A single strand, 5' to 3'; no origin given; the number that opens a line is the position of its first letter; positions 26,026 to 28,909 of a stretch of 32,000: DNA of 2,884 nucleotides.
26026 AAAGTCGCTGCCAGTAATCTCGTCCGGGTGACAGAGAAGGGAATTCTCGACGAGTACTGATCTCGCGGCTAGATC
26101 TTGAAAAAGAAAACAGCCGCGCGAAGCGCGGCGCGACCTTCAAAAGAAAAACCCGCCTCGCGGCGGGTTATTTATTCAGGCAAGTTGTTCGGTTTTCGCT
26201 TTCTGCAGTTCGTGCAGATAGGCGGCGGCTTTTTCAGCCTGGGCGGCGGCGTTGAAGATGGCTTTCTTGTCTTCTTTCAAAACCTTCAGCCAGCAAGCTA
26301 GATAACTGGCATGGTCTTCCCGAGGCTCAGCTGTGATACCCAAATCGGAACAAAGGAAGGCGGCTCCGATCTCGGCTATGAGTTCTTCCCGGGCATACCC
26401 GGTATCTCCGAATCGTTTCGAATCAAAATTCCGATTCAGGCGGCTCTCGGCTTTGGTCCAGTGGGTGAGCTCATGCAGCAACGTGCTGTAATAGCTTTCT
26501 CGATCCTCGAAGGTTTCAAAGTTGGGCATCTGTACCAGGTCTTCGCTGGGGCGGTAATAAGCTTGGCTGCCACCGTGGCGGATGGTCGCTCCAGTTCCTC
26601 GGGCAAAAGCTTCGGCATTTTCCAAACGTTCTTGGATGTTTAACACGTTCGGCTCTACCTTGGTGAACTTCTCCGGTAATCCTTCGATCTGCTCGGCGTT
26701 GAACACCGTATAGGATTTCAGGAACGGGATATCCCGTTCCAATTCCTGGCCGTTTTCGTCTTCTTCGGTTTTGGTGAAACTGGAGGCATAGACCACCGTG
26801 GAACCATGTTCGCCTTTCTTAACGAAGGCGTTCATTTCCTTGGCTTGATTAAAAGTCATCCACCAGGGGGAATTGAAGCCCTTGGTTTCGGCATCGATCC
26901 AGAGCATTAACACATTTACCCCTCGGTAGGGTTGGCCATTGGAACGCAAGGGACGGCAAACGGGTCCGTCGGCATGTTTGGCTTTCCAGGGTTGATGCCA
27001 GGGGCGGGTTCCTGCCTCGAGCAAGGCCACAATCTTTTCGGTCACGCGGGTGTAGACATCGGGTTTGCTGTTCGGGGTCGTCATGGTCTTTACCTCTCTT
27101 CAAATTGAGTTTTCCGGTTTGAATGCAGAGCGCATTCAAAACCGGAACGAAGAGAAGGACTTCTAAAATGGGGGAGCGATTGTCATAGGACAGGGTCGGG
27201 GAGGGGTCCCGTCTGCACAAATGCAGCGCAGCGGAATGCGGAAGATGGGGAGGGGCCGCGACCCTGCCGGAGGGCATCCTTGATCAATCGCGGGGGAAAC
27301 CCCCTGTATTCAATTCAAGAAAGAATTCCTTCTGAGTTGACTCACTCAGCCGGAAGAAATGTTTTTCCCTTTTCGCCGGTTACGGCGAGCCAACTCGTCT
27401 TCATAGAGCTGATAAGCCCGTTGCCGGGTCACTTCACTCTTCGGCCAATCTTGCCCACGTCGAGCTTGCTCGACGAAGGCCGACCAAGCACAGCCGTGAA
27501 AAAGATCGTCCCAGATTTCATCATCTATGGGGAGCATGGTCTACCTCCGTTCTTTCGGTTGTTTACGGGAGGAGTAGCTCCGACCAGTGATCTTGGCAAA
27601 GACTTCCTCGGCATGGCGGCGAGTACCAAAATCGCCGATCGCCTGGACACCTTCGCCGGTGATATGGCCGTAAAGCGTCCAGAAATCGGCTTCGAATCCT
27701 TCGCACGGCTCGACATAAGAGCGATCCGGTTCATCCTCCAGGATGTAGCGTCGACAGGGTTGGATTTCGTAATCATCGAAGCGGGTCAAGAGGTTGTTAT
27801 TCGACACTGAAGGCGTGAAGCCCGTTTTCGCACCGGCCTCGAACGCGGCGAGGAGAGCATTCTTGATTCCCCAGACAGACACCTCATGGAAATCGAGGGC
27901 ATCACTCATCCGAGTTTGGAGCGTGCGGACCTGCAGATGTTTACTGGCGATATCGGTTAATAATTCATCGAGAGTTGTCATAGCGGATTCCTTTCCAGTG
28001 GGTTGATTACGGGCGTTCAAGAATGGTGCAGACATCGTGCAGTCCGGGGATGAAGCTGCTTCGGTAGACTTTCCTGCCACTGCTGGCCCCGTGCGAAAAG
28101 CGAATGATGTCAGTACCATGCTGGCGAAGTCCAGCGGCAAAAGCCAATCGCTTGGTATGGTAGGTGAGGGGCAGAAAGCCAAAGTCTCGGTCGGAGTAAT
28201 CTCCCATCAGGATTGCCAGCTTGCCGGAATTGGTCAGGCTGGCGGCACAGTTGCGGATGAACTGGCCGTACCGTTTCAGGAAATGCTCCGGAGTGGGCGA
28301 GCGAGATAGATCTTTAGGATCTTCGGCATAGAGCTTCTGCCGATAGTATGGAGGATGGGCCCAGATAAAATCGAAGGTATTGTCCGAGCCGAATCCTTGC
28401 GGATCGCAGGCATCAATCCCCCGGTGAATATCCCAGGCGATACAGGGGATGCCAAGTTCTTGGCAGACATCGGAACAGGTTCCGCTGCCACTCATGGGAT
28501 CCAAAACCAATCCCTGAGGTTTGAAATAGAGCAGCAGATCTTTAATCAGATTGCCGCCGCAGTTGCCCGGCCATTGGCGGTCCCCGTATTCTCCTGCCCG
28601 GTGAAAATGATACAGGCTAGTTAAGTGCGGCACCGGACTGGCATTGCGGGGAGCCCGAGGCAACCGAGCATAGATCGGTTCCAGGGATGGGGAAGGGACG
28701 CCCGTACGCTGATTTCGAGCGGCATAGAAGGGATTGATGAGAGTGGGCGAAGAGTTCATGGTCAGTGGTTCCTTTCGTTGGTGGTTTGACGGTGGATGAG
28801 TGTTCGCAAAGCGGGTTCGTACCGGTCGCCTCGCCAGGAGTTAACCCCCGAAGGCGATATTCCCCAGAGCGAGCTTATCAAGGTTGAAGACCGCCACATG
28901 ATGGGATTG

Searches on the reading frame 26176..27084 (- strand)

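Call 12: search_protein_families(library=pfam, proteins=[window:26176-27084:-], max_evalue=0.01)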
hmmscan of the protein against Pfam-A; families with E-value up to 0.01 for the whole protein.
window:26176-27084:- (302 aa): 4 families
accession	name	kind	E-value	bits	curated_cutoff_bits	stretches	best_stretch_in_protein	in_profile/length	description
PF18818.7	MPTase-PolyVal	-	5.1e-55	185.4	27.5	1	155-282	1-126/126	Zincin-like metallopeptidase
PF08401.16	ArdcN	-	3.2e-43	147.3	22.6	1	9-128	2-123/123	N-terminal domain of anti-restriction factor ArdC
PF15639.11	Tox-MPTase3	-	0.00058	20.5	25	1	165-231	65-124/131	Metallopeptidase toxin 3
PF20054.4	Tc-38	-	0.0012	18.9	23.2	1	51-98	4-51/70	Trypanosoma Tc-38 (p38) protein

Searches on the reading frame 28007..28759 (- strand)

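Call 12: search_protein_families(library=pfam, proteins=[window:28007-28759:-], max_evalue=0.01)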
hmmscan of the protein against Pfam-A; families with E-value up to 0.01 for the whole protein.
window:28007-28759:- (250 aa): 1 family
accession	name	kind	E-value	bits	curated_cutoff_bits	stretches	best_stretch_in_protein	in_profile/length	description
PF01555.25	N6_N4_Mtase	-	1.3e-07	32.2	26.7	1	73-113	172-213/221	DNA methylase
